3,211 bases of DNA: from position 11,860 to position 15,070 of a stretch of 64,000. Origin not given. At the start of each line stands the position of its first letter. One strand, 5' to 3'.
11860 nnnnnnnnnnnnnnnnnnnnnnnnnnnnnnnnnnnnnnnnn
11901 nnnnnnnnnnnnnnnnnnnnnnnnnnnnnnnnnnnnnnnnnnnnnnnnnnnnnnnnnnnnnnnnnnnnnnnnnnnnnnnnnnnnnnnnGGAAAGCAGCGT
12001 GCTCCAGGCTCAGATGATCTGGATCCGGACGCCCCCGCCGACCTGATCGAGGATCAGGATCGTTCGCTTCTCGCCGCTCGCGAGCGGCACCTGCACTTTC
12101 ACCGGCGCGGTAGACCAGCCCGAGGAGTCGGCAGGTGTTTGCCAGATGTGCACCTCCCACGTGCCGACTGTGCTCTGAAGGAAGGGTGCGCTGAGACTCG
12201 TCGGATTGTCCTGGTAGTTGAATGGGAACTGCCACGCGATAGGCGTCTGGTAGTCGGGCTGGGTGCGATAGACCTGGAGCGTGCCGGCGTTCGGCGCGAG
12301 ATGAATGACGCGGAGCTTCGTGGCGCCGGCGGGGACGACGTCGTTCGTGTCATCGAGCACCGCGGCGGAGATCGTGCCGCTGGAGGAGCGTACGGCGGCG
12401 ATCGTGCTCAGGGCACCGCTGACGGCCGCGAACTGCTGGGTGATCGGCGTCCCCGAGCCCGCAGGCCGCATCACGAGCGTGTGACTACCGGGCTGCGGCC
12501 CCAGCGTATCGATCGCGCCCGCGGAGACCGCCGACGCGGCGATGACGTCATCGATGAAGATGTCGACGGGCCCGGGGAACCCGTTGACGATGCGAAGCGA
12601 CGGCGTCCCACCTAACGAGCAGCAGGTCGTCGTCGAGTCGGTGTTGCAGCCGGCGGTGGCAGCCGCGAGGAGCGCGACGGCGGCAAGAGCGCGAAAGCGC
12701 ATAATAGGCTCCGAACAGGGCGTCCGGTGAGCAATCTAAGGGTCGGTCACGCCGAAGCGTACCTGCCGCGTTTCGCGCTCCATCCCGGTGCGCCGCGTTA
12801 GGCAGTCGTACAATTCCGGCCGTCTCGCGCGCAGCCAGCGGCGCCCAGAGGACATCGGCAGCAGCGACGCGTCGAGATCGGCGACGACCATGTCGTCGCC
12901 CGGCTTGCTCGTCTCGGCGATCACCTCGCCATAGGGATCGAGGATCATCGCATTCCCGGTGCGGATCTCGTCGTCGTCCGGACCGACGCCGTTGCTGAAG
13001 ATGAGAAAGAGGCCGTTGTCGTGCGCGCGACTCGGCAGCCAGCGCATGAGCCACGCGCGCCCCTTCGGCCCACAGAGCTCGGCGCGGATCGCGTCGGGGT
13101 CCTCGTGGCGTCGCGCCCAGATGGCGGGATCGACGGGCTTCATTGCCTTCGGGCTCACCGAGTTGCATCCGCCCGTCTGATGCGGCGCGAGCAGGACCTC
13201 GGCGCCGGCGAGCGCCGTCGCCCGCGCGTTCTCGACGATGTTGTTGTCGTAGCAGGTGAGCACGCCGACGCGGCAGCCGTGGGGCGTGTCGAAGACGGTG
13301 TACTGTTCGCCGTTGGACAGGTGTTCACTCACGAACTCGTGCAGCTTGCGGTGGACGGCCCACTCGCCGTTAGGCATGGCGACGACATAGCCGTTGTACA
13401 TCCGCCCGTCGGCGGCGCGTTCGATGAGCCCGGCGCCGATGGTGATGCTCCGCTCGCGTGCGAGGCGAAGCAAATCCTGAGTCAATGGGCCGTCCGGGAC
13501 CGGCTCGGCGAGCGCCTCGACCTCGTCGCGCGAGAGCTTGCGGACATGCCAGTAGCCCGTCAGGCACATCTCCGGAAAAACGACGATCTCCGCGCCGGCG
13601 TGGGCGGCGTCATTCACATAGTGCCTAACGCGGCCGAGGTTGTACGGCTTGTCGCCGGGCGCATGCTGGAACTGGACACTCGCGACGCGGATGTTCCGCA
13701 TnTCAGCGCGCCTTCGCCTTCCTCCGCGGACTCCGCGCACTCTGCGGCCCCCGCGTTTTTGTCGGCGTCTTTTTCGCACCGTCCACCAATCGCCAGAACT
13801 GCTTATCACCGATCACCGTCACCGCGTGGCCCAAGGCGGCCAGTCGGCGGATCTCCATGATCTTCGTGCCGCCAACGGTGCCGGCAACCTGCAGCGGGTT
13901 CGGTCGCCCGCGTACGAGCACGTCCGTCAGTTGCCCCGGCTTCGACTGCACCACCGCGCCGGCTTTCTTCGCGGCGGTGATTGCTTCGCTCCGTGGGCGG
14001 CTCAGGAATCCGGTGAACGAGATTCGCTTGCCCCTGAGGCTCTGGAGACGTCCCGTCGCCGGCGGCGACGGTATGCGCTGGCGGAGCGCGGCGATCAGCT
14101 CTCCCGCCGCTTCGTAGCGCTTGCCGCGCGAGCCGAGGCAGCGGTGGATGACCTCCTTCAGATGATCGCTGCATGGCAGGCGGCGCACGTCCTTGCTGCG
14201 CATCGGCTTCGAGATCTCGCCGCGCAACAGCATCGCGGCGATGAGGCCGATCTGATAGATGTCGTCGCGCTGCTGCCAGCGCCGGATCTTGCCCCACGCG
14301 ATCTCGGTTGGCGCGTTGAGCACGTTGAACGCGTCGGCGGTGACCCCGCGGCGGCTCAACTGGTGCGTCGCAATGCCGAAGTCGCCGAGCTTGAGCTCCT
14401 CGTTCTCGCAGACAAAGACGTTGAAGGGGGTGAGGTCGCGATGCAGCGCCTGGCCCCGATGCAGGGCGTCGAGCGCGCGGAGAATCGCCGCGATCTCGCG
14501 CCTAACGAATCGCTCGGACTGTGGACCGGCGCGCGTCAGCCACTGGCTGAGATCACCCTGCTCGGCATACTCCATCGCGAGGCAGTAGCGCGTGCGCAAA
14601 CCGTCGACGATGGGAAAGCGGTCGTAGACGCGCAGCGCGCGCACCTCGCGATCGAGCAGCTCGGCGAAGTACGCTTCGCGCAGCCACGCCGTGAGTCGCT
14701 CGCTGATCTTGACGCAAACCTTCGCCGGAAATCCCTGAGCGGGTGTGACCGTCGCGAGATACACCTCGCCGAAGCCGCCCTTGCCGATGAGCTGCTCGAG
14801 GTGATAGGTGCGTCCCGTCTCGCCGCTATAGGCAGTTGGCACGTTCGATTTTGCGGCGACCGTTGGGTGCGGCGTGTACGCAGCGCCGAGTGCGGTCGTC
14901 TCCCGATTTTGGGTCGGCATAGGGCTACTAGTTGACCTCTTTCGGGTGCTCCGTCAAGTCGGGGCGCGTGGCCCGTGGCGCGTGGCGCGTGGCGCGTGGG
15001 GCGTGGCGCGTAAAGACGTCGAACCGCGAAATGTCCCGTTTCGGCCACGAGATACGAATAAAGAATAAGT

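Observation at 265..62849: Hyper-abundant non-palindromic octamer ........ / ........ scattered through genes and spacers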

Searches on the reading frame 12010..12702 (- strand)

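Call 69: search_protein_families(library=pfam, proteins=[window:12010-12702:-], max_evalue=0.00001)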
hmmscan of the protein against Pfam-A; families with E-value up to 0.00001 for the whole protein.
window:12010-12702:- (230 aa): 1 family
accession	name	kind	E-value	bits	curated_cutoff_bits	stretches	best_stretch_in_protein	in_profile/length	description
PF14344.12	DUF4397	-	6e-17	62.7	30.6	1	35-145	2-119/119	Domain of unknown function (DUF4397)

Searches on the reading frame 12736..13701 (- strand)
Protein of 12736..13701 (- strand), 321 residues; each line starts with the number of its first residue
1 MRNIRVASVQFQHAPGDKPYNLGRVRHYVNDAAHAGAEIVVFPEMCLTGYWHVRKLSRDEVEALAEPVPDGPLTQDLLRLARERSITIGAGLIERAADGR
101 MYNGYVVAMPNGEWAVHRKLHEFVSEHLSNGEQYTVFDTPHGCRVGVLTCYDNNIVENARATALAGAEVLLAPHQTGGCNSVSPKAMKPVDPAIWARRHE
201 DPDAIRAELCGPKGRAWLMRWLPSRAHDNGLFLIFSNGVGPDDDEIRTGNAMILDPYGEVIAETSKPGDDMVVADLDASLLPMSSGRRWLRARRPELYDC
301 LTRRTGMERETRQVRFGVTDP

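Call 69: search_protein_families(library=pfam, proteins=[window:12736-13701:-], max_evalue=0.00001)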
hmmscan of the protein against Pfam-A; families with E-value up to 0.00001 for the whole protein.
window:12736-13701:- (321 aa): 1 family
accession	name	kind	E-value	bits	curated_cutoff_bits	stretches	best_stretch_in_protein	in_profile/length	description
PF00795.27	CN_hydrolase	-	3.6e-44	151.5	23.2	1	5-279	1-249/256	Carbon-nitrogen hydrolase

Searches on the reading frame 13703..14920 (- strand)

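Call 69: search_protein_families(library=pfam, proteins=[window:13703-14920:-], max_evalue=0.00001)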
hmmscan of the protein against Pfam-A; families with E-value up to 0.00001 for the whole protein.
window:13703-14920:- (405 aa): 2 families
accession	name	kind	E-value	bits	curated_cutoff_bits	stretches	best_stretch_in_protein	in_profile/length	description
PF00069.31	Pkinase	-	2.8e-23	83.1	31.7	1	39-237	1-196/263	Protein kinase domain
PF07714.23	PK_Tyr_Ser-Thr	-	1.1e-14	54.8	23.1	1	40-187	2-152/258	Protein tyrosine and serine/threonine kinase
